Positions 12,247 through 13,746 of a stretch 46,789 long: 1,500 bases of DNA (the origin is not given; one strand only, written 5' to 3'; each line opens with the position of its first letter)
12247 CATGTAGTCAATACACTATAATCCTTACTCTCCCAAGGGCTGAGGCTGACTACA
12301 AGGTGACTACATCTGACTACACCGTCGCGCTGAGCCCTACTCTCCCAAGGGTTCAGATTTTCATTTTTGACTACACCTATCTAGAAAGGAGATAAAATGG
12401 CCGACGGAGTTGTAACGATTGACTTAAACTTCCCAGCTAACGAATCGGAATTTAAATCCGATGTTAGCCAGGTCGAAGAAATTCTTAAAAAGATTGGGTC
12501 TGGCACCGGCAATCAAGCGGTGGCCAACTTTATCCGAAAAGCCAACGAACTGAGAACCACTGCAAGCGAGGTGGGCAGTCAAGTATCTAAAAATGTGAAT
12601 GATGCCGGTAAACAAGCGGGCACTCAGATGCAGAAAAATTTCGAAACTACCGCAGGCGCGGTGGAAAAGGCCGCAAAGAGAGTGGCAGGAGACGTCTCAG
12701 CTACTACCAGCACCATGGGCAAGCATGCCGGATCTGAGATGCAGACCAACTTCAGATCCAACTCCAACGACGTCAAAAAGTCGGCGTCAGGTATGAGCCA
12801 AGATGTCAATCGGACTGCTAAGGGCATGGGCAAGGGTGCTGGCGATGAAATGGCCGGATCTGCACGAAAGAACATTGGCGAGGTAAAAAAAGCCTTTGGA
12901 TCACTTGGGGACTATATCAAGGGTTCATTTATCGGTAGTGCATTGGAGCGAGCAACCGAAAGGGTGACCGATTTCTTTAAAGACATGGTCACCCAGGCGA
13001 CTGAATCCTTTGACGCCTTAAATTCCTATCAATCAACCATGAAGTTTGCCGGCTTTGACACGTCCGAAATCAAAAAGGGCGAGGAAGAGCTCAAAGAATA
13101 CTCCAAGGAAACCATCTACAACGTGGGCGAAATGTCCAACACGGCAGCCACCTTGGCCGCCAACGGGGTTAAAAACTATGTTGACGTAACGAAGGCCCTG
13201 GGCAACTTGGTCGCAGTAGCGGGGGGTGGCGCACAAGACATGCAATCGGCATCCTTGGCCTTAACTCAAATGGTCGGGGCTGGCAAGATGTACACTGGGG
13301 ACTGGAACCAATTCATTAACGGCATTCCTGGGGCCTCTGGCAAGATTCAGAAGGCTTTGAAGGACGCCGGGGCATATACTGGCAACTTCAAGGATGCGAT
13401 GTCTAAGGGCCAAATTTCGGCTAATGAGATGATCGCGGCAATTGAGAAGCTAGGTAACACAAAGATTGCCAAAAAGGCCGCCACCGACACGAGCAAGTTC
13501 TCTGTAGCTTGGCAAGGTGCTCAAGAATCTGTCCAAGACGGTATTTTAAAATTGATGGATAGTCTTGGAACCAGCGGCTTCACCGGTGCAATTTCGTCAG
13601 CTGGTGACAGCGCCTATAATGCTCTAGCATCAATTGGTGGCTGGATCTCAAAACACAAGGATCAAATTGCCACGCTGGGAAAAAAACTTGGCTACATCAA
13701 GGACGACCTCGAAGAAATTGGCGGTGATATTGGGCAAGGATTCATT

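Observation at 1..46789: Perfect 12.4-kb inverted duplication of the packaging-head-tail-shaft module around a 22-kb unique core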

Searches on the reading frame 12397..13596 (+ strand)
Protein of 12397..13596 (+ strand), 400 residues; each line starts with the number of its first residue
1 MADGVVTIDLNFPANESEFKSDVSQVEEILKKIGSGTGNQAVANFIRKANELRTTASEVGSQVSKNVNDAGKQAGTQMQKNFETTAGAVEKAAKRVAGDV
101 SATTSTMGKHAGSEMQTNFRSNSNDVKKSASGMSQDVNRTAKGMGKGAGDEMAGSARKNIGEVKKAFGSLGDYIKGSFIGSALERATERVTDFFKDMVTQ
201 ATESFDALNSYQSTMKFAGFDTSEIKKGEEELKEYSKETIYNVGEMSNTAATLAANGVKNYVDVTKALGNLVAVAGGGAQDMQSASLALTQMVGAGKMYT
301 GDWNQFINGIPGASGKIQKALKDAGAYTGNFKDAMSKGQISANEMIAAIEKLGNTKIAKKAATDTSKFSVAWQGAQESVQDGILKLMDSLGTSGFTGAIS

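Call 14: find_related_loci(query=window:12397-13596:+, collection=viral_contigs, flank=3000)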
Query window:12397-13596:+ (400 aa) in viral_contigs; peptide patterns used: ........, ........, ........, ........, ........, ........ (x = any residue, [..] = any of these).
17 stretches matched a pattern; 6 encode a relative of the query (tblastn E <= 1e-3); 6 distinct loci.
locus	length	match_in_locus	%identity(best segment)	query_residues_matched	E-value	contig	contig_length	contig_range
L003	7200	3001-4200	89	1-400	0e+0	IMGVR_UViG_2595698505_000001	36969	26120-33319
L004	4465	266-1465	89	1-400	0e+0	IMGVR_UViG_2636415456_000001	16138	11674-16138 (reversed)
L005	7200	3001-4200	86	1-400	0e+0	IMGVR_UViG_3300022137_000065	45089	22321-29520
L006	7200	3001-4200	88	1-400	0e+0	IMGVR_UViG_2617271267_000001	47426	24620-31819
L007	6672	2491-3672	47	1-400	3e-102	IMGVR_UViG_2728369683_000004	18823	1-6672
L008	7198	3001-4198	93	1-400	0e+0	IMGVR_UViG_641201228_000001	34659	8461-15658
